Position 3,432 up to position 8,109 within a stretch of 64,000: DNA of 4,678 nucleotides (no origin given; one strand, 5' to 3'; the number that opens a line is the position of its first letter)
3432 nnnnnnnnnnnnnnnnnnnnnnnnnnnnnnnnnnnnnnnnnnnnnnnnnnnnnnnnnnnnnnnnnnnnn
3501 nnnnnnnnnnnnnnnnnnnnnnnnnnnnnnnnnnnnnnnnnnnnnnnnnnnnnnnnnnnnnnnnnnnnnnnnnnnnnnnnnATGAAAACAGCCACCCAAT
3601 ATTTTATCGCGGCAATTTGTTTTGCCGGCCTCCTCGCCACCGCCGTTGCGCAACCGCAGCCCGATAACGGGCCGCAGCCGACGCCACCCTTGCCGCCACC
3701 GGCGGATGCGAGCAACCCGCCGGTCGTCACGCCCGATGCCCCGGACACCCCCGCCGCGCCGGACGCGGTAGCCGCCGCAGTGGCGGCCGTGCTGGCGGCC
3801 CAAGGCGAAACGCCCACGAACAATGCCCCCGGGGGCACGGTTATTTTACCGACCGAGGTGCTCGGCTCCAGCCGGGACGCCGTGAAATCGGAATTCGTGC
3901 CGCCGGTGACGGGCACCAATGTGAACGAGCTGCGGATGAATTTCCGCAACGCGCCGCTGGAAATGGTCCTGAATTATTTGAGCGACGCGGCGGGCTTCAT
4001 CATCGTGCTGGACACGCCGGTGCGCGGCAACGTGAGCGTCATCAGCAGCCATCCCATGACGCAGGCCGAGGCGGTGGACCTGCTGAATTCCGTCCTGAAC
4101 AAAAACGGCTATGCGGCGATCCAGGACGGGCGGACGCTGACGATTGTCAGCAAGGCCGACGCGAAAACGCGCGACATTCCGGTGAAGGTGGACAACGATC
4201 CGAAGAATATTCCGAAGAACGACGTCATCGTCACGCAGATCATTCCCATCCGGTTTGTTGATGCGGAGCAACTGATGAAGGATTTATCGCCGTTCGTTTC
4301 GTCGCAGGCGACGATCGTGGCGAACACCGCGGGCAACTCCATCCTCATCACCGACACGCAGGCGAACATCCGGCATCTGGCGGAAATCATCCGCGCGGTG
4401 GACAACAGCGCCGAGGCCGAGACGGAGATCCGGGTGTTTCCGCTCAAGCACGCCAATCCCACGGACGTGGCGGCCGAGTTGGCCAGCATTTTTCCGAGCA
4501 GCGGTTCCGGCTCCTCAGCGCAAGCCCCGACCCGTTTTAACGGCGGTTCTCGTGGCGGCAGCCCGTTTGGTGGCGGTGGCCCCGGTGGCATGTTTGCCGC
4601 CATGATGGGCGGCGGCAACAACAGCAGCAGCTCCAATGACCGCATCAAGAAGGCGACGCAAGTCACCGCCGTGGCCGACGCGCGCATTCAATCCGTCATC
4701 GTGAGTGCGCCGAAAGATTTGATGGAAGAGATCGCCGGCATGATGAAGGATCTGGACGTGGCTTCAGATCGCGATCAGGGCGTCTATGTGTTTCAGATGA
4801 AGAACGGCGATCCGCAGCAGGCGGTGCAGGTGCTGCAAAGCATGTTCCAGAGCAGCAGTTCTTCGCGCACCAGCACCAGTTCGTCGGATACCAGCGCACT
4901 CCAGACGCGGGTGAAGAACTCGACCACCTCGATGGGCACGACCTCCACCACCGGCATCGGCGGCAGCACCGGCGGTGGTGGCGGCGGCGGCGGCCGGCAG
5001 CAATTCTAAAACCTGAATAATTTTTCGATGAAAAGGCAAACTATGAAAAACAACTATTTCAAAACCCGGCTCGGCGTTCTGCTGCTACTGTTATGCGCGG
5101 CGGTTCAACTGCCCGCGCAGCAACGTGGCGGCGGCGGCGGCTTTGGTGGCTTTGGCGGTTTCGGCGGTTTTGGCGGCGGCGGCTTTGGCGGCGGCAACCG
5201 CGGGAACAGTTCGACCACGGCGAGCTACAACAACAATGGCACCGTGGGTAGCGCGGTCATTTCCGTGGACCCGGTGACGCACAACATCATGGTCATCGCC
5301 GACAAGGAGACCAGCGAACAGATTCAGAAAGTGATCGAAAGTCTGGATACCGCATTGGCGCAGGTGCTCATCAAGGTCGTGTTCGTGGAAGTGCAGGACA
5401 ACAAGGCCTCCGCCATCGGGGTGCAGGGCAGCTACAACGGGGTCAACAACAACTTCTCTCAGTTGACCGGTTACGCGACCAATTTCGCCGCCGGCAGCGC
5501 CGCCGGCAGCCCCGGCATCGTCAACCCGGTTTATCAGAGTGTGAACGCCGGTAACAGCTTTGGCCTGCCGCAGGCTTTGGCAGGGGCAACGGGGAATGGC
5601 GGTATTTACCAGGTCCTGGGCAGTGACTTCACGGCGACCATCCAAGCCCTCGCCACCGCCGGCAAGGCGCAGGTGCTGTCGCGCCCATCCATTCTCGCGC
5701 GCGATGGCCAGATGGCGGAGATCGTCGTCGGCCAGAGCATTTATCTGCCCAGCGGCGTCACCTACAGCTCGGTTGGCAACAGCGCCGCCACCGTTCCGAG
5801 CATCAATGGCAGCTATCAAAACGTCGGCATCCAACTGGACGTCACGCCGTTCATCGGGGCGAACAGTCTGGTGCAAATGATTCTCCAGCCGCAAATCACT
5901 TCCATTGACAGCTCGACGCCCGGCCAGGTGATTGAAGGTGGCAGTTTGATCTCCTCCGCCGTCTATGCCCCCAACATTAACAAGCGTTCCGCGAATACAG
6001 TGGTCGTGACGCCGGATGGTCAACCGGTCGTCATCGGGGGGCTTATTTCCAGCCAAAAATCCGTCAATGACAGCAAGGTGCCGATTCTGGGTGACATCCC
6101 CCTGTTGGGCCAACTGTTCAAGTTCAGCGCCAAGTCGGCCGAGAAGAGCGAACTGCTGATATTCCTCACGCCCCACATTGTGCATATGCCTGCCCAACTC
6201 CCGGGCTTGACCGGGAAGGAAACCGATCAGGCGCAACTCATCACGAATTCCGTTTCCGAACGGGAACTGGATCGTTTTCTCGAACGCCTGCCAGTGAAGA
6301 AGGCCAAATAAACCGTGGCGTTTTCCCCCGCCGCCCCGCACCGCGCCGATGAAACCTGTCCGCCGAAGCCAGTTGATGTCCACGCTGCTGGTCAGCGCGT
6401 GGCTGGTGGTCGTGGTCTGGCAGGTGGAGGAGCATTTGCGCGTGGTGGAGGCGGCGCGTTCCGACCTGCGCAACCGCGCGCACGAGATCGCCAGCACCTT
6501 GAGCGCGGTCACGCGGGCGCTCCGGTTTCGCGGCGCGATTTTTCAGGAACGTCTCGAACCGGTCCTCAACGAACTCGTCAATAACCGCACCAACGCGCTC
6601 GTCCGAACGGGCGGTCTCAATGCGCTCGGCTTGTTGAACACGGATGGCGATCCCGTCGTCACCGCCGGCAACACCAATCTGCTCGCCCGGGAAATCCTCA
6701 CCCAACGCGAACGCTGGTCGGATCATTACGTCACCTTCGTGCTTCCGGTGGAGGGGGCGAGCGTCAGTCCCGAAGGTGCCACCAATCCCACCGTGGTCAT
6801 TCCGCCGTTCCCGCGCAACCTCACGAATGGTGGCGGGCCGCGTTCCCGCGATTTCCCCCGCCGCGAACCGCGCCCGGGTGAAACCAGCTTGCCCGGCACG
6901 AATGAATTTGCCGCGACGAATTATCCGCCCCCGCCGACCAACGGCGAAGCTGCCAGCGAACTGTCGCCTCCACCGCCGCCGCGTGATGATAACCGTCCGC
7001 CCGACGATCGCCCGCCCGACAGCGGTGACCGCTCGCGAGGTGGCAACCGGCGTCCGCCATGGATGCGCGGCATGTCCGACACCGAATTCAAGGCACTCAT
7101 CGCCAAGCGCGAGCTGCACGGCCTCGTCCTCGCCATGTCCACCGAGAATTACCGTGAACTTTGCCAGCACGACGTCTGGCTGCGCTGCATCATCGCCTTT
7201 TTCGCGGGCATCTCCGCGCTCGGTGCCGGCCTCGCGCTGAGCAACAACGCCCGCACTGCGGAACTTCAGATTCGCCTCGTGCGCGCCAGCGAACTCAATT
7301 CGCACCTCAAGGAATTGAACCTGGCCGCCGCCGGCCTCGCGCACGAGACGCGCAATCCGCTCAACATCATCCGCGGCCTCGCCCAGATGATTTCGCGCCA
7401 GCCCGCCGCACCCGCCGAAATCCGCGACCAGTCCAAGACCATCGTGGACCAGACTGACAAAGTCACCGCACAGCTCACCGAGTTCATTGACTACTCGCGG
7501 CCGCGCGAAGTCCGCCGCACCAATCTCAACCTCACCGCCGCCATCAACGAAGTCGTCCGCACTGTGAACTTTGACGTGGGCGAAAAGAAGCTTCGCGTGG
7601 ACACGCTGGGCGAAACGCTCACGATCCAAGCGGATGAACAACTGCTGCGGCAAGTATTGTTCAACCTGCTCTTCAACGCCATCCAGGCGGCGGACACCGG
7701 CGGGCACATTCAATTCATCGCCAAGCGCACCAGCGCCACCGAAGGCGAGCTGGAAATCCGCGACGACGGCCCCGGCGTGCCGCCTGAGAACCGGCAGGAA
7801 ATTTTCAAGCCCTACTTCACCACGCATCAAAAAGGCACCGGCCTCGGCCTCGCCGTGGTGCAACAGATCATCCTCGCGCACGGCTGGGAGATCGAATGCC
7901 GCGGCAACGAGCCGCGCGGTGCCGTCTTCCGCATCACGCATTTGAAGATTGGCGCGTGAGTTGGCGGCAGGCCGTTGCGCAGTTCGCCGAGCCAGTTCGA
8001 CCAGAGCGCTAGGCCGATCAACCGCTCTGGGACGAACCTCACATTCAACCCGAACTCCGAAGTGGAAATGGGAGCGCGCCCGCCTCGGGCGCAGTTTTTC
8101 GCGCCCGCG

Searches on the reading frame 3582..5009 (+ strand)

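Call 78: search_protein_families(library=pfam, proteins=[window:3582-5009:+], max_evalue=0.0001)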
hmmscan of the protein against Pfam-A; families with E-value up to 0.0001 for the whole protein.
window:3582-5009:+ (475 aa): 2 families
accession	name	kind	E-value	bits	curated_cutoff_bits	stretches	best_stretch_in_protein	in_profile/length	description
PF03958.22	Secretin_N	-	5.9e-25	87.7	28.2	2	284-396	2-68/69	Bacterial type II/III secretion system short domain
PF21305.2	type_II_gspD_N0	-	1.9e-15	56.9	27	1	119-183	1-65/71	GspD-like, N0 domain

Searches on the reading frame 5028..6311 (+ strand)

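Call 78: search_protein_families(library=pfam, proteins=[window:5028-6311:+], max_evalue=0.0001)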
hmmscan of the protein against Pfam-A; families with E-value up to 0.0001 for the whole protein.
window:5028-6311:+ (427 aa): 1 family
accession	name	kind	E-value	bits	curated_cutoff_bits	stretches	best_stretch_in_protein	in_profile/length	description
PF00263.26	Secretin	-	2.1e-46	158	27.5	1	207-385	1-168/169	Bacterial type II and III secretion system protein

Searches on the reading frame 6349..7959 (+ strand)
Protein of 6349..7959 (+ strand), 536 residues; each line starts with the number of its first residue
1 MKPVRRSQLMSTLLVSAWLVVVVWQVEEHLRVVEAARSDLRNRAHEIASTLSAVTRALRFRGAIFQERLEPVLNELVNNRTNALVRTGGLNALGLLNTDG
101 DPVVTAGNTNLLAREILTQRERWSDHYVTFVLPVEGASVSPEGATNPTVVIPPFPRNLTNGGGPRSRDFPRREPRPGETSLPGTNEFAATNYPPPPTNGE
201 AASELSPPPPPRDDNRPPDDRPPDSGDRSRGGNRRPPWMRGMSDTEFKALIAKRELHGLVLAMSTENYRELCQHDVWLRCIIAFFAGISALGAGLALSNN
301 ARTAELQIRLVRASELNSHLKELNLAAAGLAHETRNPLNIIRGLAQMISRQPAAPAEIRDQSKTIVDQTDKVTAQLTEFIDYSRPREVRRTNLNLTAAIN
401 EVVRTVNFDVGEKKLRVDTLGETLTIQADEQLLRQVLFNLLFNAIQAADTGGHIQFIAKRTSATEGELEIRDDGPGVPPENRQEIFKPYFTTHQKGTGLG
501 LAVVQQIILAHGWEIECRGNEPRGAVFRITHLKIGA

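Call 78: search_protein_families(library=pfam, proteins=[window:6349-7959:+], max_evalue=0.0001)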
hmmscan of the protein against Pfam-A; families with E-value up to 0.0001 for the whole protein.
window:6349-7959:+ (536 aa): 2 families
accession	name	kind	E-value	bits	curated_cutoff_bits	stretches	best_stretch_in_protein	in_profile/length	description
PF02518.31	HATPase_c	-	4.9e-24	85.4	26.4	1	429-532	2-107/111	Histidine kinase-, DNA gyrase B-, and HSP90-like ATPase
PF00512.31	HisKA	-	4.7e-11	43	26.9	1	325-385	4-63/66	His Kinase A (phospho-acceptor) domain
